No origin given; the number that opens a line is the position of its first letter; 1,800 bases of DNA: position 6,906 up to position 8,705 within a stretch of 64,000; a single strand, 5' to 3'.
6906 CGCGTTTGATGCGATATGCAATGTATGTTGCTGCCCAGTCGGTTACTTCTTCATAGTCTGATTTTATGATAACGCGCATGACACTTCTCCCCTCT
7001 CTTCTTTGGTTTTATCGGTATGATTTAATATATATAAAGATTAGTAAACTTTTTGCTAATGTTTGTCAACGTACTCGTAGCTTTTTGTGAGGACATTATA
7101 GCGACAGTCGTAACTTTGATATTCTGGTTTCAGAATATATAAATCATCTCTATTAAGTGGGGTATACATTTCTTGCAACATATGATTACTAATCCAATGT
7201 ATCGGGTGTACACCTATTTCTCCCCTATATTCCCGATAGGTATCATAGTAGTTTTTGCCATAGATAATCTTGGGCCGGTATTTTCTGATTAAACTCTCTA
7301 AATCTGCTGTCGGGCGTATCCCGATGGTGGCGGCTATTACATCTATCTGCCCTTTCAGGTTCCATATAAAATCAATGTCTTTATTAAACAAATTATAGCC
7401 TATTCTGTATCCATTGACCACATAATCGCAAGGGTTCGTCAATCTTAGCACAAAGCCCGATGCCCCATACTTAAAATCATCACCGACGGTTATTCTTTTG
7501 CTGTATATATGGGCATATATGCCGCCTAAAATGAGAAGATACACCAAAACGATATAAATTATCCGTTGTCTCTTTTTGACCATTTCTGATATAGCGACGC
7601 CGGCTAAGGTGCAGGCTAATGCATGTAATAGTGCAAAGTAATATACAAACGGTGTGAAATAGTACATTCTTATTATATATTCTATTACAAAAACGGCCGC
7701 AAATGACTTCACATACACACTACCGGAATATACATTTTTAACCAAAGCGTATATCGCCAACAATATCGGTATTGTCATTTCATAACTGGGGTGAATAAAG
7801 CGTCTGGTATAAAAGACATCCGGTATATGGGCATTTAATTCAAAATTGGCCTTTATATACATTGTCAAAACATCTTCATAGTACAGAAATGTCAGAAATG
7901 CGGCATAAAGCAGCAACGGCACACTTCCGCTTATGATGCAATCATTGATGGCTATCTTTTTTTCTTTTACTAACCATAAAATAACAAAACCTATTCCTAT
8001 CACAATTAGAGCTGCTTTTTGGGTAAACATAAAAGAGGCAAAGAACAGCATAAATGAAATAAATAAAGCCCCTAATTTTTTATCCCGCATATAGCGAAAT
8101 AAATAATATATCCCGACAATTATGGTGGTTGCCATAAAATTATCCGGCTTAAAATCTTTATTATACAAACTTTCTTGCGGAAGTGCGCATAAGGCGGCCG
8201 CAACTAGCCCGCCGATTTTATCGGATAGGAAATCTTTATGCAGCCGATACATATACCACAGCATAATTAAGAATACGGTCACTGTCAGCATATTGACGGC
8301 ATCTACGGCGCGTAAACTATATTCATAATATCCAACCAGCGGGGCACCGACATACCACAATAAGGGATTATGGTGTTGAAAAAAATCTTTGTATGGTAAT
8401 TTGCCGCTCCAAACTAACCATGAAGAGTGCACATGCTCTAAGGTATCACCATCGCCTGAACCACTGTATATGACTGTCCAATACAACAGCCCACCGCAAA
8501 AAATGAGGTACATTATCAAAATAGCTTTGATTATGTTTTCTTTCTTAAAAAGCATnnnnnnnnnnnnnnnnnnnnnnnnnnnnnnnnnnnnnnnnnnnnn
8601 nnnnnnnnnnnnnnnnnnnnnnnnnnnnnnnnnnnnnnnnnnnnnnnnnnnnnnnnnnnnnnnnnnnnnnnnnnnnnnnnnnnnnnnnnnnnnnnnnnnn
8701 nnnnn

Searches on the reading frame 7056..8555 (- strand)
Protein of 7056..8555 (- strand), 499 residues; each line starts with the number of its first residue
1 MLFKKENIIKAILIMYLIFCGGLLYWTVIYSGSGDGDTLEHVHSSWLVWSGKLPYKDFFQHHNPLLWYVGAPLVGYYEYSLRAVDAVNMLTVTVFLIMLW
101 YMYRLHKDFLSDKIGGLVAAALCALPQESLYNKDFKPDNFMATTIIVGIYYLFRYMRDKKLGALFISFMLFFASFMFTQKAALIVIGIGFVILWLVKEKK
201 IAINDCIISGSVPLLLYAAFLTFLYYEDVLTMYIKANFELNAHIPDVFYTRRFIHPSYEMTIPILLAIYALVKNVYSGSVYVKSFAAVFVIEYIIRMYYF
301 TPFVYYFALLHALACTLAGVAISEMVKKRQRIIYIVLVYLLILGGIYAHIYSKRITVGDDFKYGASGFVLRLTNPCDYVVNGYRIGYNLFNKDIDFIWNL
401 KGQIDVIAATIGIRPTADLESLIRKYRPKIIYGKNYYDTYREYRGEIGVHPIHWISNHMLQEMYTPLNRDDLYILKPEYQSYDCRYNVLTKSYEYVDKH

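Call 55: search_protein_families(library=ncbifam, proteins=[window:7056-8555:-], max_evalue=0.01)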
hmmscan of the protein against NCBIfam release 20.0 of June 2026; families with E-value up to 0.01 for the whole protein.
window:7056-8555:- (499 aa): 0 families

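Call 56: search_protein_families(library=pfam, proteins=[window:7056-8555:-], max_evalue=0.01)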
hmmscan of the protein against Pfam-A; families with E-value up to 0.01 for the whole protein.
window:7056-8555:- (499 aa): 1 family
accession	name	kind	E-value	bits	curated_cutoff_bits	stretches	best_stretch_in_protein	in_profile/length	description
PF13231.12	PMT_2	-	4.2e-07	30.7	26.1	1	86-224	23-158/160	Dolichyl-phosphate-mannose-protein mannosyltransferase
